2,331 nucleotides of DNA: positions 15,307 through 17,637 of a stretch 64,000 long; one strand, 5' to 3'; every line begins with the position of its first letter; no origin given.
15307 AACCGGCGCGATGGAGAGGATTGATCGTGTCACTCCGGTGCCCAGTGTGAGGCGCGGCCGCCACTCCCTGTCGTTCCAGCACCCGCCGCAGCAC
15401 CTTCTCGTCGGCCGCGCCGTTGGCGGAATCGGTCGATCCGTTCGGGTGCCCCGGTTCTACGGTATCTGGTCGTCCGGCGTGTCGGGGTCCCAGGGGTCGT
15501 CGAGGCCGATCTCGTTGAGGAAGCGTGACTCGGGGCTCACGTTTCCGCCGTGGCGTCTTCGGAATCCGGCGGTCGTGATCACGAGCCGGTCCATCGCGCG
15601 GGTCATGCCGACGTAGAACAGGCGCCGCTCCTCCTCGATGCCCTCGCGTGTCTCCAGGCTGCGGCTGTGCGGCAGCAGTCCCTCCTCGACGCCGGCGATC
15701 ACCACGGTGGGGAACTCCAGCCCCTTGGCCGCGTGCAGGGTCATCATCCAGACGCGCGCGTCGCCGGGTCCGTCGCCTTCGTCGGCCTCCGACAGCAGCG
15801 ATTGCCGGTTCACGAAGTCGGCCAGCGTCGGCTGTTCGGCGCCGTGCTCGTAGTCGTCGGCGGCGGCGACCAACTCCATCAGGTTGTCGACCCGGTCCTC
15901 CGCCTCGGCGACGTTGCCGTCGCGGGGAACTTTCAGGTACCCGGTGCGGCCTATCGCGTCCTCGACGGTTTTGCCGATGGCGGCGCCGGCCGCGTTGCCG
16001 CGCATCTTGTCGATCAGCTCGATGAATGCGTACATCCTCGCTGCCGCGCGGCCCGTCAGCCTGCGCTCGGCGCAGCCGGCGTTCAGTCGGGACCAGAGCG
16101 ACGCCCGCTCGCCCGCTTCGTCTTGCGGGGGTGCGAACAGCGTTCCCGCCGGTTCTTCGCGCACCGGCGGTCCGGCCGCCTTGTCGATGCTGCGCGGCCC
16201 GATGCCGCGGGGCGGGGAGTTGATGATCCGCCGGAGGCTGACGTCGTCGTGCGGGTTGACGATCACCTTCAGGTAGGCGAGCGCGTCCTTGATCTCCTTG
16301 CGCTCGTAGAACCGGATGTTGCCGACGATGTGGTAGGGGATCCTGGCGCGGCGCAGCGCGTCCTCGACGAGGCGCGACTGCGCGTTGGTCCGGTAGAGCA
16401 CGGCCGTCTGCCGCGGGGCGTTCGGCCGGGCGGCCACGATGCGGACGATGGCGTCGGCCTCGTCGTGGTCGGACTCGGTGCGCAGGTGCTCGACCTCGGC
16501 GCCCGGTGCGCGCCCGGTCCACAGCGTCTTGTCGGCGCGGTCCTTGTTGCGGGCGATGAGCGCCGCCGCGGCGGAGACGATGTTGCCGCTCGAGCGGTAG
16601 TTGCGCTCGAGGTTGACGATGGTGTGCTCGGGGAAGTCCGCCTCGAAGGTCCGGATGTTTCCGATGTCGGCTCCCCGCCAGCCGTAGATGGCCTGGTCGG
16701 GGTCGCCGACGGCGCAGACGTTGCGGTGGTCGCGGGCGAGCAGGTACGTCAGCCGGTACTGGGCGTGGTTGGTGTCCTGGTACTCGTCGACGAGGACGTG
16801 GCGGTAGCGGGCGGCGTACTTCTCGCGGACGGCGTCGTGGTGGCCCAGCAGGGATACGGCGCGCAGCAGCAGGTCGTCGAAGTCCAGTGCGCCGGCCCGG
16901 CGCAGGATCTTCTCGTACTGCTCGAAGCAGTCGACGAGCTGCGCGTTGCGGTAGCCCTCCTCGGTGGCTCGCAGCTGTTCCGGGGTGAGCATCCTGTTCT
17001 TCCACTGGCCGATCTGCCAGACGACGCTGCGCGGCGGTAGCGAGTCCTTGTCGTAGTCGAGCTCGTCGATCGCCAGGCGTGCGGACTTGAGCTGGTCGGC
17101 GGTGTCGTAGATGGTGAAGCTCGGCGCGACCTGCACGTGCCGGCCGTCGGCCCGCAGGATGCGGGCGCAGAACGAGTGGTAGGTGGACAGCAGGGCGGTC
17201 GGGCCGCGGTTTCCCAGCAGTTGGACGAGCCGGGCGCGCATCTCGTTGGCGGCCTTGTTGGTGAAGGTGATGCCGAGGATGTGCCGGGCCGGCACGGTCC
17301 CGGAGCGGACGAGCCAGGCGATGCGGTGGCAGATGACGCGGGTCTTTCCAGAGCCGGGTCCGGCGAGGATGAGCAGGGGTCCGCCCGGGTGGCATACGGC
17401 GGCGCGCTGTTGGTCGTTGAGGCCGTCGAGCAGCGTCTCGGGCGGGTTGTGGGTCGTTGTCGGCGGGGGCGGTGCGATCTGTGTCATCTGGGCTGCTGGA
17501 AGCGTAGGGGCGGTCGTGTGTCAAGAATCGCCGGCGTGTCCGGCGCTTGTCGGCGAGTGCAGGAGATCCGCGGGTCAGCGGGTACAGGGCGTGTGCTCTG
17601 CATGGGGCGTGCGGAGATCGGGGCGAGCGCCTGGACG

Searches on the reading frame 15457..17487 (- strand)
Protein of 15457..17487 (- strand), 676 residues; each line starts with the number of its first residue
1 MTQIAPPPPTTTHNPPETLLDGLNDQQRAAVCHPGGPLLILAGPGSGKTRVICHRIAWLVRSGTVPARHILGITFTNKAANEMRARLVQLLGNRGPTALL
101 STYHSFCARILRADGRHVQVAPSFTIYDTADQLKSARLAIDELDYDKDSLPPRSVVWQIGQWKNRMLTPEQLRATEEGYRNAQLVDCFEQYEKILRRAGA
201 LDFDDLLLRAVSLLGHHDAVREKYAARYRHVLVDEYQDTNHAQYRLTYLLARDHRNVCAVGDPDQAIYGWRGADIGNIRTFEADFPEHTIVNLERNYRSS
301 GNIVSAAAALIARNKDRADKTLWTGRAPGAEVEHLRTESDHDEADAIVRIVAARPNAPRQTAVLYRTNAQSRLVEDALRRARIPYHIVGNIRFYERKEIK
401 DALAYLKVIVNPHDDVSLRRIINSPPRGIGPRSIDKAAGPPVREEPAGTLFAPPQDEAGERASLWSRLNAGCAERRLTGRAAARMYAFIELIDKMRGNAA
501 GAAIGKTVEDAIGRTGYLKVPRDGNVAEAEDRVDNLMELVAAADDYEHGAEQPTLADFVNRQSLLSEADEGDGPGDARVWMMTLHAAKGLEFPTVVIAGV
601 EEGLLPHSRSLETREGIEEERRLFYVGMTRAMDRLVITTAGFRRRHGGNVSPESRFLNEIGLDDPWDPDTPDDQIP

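Call 20: search_protein_families(library=pfam, proteins=[window:15457-17487:-], max_evalue=0.01)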
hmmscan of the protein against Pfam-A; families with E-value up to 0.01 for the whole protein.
window:15457-17487:- (676 aa): 8 families
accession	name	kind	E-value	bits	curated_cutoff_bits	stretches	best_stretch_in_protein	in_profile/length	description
PF00580.27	UvrD-helicase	-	3.5e-86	289.7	23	1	23-286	1-271/271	UvrD/REP helicase N-terminal domain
PF13361.12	UvrD_C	-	3.3e-72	244.2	25.6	2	291-436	1-149/350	UvrD-like helicase C-terminal domain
PF13245.12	AAA_19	-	1.4e-23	83.9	25.1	1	27-269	1-132/134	AAA domain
PF13538.12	UvrD_C_2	-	1.1e-09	38.4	27.4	1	579-637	2-51/52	UvrD-like helicase C-terminal domain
PF01443.25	Viral_helicase1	-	1.9e-06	28.3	21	0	562-638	169-227/228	Viral superfamily 1 RNA helicase core domain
PF13604.12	AAA_30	-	7e-05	23.1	27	0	23-86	2-65/191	AAA domain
PF13086.12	AAA_11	-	0.00022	21.5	27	1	23-133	2-114/257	AAA domain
PF13401.12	AAA_22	-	0.009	16.8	27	0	36-145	6-95/130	AAA domain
